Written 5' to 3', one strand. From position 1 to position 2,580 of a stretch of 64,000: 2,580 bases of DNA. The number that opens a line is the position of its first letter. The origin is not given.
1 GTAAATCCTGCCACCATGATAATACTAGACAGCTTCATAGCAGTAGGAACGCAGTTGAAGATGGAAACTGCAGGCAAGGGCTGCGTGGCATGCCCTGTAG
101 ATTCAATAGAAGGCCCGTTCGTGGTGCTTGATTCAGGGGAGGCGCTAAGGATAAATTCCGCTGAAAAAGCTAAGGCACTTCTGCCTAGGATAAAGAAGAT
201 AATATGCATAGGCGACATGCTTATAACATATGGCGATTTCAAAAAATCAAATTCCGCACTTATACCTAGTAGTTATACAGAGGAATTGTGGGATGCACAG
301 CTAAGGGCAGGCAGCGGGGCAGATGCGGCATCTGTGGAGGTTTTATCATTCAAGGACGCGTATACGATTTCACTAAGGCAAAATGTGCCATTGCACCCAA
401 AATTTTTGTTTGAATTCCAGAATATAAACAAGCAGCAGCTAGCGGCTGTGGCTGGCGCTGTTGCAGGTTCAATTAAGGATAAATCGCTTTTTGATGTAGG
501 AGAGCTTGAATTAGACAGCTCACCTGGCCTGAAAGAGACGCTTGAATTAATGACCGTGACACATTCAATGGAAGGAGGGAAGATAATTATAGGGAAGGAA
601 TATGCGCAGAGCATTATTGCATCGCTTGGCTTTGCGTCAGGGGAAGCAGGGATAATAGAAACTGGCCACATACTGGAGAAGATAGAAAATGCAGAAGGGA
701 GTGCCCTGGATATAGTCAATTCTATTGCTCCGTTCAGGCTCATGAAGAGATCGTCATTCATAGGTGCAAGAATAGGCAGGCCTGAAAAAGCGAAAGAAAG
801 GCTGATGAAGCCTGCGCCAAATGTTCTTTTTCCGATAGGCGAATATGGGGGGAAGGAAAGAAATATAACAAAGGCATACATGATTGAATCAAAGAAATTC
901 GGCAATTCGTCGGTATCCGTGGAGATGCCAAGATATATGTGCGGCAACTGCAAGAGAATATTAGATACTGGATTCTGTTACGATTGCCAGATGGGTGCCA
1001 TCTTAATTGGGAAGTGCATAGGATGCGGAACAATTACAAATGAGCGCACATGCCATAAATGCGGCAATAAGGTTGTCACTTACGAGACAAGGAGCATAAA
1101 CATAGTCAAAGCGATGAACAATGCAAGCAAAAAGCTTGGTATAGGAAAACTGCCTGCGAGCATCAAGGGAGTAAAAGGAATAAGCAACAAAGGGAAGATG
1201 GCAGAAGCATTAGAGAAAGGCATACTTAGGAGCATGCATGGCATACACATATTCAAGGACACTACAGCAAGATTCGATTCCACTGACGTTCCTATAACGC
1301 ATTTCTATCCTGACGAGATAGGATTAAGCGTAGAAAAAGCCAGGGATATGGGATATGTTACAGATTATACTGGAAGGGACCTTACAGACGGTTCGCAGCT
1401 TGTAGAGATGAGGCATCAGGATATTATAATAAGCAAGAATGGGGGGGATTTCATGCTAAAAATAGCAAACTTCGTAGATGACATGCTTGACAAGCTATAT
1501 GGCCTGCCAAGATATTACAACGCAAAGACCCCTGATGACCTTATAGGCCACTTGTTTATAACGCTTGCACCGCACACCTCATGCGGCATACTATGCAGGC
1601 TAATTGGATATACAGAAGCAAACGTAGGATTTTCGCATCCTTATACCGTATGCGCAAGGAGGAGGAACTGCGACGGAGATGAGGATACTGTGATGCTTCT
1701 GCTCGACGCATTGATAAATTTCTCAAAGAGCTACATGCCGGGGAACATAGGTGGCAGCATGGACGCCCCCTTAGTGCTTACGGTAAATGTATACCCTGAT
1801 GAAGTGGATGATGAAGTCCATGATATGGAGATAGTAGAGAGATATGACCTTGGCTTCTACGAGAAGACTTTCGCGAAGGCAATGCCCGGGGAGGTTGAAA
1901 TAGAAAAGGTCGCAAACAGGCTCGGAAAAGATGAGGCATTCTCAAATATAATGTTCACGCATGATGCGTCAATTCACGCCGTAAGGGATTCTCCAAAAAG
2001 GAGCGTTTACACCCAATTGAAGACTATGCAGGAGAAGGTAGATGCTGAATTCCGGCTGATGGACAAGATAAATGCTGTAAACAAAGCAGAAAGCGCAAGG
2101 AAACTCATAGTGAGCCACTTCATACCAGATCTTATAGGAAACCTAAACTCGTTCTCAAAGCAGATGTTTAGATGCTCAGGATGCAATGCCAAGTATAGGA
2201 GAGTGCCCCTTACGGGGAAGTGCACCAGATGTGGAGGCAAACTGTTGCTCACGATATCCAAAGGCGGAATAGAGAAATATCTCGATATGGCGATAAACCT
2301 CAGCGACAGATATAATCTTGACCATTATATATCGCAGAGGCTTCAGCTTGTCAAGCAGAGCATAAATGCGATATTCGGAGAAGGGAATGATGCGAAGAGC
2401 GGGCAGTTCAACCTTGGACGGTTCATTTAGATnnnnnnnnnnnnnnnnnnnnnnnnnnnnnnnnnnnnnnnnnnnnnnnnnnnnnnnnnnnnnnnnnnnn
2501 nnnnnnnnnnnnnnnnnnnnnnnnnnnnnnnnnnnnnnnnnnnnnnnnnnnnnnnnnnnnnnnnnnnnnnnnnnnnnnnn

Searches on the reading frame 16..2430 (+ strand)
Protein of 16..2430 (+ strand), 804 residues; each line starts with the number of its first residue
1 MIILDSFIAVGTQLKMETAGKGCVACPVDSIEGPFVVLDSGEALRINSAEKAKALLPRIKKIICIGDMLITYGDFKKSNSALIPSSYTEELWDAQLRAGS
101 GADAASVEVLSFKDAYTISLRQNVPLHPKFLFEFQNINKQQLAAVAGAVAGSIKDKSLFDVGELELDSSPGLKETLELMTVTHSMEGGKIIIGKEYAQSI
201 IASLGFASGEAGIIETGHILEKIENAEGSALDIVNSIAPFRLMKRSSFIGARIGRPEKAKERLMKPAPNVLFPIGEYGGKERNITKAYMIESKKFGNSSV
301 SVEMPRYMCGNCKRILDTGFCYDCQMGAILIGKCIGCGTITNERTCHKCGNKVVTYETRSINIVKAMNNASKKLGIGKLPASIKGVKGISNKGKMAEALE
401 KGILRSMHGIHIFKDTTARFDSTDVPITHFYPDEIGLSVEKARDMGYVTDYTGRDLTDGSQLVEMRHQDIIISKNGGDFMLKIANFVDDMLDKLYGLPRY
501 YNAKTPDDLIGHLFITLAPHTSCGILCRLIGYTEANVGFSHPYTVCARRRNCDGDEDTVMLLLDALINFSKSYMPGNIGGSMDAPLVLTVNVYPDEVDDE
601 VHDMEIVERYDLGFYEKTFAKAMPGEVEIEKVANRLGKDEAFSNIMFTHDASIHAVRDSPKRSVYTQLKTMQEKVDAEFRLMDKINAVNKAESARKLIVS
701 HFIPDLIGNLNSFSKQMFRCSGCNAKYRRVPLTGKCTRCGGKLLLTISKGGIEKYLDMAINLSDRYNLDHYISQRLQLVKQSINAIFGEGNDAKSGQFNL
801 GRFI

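Call 3: search_protein_families(library=pfam, proteins=[window:16-2430:+], max_evalue=1)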
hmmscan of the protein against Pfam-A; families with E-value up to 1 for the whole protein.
window:16-2430:+ (804 aa): 4 families
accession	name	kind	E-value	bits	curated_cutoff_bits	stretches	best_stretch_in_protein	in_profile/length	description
PF24846.1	PolC_DP2_cat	-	6.9e-123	409.8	24.3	1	381-674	6-299/299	DNA polymerase II large subunit DP2, catalytic domain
PF24844.1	PolC_DP2_central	-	8e-77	259.1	24.3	1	1-325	56-354/372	DNA polymerase II large subunit DP2, central domain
PF14279.12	HNH_5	-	0.11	12.9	27.5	1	697-728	13-44/56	HNH endonuclease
PF22912.2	zf-DPOE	-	0.18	12.4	21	1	718-769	5-54/58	Zinc finger domain of DNA polymerase-epsilon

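Call 4: search_protein_families(library=ncbifam, proteins=[window:16-2430:+], max_evalue=1)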
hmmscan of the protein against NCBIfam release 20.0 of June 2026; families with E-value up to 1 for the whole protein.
window:16-2430:+ (804 aa): 5 families
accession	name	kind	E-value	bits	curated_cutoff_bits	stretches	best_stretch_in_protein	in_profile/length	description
NF003103.0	PRK04023.1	equivalog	3e-271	902.7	1269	1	1-794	341-1118/1125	DNA polymerase II large subunit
NF011302.0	PRK14714.1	equivalog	2.4e-254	847.1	1791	2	1-552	366-932/1350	DNA-directed DNA polymerase II large subunit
TIGR00354.1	polC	equivalog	1.7e-253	843.9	702.15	1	3-793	339-1089/1096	DNA polymerase II large subunit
NF011303.0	PRK14715.1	equivalog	2.2e-231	770.8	1585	2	1-552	368-896/1627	DNA-directed DNA polymerase II large subunit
NF005027.0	PRK06436.1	equivalog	0.048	12.8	261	1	11-82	47-119/303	2-hydroxyacid dehydrogenase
